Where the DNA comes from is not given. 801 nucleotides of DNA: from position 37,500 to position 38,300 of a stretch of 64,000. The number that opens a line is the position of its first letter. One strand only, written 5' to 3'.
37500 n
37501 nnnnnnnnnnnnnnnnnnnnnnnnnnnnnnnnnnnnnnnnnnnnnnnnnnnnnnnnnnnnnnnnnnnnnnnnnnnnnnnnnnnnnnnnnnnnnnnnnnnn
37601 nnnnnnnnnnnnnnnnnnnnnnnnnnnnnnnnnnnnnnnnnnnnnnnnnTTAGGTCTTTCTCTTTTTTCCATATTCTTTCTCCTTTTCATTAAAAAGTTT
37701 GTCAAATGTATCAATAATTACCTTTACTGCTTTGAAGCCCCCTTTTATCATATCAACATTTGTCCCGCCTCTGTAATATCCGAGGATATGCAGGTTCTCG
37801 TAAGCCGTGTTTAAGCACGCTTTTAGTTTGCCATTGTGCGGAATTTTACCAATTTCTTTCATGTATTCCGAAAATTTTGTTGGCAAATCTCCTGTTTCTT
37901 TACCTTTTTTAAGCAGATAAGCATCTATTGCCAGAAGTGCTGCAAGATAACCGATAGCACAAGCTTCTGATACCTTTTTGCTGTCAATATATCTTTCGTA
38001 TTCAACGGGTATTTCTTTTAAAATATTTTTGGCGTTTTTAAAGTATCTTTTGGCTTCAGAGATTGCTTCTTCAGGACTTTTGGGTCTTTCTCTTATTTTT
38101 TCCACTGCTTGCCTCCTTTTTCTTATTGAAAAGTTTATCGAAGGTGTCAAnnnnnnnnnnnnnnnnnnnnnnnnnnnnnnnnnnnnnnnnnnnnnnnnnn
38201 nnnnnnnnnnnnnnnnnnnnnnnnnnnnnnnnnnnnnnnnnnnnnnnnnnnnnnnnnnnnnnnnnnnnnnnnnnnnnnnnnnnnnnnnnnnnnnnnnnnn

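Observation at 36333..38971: Six-copy translationally coupled tandem array of DUF5618/HEPN-like genes inside an essential operon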

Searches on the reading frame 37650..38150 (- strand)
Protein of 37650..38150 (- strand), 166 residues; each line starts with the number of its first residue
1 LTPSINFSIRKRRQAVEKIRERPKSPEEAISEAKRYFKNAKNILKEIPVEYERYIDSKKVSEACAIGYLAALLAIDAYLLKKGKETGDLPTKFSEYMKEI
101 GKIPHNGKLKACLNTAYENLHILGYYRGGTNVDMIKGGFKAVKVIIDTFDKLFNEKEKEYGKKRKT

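Call 4: search_protein_families(library=pfam, proteins=[window:37650-38150:-], max_evalue=0.01)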
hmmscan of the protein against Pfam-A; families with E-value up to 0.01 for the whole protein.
window:37650-38150:- (166 aa): 1 family
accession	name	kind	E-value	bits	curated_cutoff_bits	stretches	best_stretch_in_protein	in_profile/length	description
PF18498.6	DUF5618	-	2.1e-26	92.9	33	1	29-148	2-118/121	Domain of unknown function (DUF5618)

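Call 22: search_protein_families(library=padloc, proteins=[window:37650-38105:-], max_evalue=1)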
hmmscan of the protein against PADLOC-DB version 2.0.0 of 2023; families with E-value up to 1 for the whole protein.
window:37650-38105:- (151 aa): 1 family
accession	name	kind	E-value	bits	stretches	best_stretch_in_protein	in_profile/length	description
PDLC00580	JetC3|JetC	-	0.019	11.2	1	2-78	192-268/1068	DUF3584 domain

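Call 23: search_protein_families(library=ncbifam, proteins=[window:37650-38105:-], max_evalue=0.1)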
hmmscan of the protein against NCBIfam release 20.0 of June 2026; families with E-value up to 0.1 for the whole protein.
window:37650-38105:- (151 aa): 0 families

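Call 24: search_protein_families(library=phrogs, proteins=[window:37650-38105:-], max_evalue=1)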
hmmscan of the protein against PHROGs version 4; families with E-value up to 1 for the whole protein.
window:37650-38105:- (151 aa): 4 families
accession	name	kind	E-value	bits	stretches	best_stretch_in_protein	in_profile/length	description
phrog_2052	-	unknown function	0.02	16.5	1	80-106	21-48/92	unknown function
phrog_30861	-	unknown function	0.065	14.2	1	70-112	32-74/147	-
phrog_5730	-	unknown function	0.073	14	0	61-84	24-48/69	-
phrog_2790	-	integration and excision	0.13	13.3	1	23-51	12-40/100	excisionase and transcriptional regulator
